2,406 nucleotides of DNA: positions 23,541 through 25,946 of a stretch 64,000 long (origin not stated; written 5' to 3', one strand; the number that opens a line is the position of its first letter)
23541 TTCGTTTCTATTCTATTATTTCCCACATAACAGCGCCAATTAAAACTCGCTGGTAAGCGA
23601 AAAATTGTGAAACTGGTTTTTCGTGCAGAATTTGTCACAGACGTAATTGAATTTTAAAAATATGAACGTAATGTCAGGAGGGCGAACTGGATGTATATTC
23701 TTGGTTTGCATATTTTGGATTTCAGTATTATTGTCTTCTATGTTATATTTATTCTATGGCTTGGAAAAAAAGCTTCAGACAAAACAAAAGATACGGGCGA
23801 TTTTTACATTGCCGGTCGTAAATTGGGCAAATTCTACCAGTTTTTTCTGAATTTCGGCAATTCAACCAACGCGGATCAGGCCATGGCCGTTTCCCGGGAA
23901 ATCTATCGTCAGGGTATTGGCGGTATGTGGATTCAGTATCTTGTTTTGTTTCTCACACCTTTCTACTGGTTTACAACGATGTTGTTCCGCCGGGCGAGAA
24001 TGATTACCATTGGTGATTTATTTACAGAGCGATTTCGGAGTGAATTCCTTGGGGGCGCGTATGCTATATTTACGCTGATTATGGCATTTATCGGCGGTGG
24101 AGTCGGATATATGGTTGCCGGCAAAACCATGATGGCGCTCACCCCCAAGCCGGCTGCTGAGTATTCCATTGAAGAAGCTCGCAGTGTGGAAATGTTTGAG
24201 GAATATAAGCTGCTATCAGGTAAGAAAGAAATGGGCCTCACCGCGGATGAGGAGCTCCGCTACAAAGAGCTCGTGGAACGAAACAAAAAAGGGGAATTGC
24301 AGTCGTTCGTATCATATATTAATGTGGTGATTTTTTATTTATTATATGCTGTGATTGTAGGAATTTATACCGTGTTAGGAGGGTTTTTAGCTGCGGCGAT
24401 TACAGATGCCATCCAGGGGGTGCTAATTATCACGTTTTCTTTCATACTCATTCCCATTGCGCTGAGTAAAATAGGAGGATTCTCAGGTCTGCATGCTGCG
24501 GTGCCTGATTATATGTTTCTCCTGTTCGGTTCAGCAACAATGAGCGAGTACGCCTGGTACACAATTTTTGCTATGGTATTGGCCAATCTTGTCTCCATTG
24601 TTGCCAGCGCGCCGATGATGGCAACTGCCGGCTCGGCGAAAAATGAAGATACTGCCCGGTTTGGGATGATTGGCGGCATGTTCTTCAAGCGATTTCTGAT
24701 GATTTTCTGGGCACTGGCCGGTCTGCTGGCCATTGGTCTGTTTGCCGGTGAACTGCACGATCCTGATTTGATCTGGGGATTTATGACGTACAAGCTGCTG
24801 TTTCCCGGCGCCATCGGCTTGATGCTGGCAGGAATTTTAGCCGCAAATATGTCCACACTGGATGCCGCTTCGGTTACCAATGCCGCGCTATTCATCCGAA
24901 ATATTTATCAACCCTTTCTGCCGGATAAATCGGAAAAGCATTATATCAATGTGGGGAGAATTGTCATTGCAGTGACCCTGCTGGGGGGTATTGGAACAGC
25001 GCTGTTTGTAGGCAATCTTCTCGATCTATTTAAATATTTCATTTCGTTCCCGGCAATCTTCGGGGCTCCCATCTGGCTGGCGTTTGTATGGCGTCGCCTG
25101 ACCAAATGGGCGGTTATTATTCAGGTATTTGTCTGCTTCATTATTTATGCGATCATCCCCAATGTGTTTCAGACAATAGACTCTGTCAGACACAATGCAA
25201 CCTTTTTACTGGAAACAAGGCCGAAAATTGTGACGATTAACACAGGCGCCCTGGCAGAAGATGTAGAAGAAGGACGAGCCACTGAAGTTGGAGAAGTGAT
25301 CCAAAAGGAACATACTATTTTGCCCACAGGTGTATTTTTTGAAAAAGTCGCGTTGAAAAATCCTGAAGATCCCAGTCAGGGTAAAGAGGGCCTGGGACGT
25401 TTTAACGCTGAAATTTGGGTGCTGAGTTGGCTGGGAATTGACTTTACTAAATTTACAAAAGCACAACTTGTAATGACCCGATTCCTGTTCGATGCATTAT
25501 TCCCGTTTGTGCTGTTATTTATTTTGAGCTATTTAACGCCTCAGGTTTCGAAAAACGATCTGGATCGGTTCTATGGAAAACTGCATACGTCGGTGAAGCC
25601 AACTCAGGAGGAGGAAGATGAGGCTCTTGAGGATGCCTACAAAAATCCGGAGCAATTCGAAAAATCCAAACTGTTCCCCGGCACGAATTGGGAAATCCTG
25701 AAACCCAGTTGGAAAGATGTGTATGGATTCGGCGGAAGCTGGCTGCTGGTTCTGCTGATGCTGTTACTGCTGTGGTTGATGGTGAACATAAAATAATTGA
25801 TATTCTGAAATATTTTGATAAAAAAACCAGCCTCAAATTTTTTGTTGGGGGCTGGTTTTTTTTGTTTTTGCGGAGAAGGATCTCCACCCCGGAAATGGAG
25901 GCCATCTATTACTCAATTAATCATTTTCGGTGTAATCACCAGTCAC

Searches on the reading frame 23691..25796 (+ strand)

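Call 96: search_protein_families(library=pfam, proteins=[window:23691-25796:+], max_evalue=0.0001)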
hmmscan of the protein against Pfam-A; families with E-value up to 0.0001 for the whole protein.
window:23691-25796:+ (701 aa): 1 family
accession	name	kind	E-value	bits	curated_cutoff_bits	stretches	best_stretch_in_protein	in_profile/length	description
PF00474.23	SSF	-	5.5e-21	75.3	22.8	1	217-472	125-396/406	Sodium:solute symporter family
